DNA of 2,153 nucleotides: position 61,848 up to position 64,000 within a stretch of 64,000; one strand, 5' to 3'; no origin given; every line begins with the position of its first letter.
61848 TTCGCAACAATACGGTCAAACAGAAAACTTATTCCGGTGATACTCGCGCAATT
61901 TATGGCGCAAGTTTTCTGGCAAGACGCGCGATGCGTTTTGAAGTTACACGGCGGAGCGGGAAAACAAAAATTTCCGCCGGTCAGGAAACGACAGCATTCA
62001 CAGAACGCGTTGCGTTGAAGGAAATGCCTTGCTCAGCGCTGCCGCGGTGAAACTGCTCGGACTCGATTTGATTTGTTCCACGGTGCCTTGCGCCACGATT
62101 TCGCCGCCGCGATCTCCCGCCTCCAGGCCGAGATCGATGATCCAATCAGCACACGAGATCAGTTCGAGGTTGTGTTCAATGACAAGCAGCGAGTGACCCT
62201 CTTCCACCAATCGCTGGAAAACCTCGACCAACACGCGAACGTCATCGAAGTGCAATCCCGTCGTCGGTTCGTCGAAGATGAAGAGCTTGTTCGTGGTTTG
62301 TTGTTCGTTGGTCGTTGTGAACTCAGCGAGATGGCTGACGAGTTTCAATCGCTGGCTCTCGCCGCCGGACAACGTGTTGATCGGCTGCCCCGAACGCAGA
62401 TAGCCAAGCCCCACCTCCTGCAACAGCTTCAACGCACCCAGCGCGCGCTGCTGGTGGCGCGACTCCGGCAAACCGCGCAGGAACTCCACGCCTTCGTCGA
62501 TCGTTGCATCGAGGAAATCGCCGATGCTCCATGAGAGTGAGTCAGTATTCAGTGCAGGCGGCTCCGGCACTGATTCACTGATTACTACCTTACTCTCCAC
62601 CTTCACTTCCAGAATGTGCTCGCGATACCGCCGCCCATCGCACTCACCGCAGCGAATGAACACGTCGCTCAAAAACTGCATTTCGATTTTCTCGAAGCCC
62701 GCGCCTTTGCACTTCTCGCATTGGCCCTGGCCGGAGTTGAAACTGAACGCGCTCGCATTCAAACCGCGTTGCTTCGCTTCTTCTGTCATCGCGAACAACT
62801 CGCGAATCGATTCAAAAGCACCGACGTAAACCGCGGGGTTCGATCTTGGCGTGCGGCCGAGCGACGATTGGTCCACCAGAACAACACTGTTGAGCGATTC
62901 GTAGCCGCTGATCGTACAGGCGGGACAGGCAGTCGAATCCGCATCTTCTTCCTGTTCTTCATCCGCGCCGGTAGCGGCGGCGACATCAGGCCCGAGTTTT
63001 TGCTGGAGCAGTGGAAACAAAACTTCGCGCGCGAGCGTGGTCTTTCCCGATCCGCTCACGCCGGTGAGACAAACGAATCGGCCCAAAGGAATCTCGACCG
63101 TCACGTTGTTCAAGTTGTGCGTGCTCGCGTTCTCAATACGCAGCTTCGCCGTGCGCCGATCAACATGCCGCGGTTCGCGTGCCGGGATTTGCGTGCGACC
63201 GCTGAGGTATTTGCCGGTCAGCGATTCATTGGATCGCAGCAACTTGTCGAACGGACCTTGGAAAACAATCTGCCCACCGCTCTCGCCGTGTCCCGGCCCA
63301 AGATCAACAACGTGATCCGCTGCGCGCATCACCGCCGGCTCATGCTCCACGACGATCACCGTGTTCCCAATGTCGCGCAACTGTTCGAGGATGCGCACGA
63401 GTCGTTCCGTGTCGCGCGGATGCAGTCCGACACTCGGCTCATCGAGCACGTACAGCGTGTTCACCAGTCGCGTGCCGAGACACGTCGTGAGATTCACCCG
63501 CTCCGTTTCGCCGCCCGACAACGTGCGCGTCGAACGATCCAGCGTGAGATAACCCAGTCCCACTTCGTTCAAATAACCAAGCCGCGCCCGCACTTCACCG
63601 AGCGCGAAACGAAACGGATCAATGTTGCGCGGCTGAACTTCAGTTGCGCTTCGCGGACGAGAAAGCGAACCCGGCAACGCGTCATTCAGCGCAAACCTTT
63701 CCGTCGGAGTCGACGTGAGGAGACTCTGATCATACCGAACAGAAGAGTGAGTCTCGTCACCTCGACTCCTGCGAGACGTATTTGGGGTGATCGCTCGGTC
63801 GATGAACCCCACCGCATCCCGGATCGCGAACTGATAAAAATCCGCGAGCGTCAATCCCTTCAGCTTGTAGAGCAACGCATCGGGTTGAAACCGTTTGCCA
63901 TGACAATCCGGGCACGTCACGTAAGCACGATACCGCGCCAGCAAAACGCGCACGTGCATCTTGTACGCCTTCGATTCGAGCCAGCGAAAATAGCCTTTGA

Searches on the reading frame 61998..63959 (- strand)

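Call 60: search_protein_families(library=pfam, proteins=[window:61998-63959:-], max_evalue=0.0001)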
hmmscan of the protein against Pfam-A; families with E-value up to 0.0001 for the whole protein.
window:61998-63959:- (653 aa): 4 families
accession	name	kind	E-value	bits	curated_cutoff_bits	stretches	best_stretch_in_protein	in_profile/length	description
PF00005.33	ABC_tran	-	2.3e-13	51.4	25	0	283-311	1-29/137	ABC transporter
PF13304.12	AAA_21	-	1.5e-10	42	27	0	158-211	250-303/304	AAA domain, putative AbiEii toxin, Type IV TA system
PF02463.25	SMC_N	-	6e-08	32.8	40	0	146-219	136-210/220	RecF/RecN/SMC N terminal domain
PF13175.12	AAA_15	-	2.1e-06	28.1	32.1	0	525-589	296-361/374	AAA ATPase domain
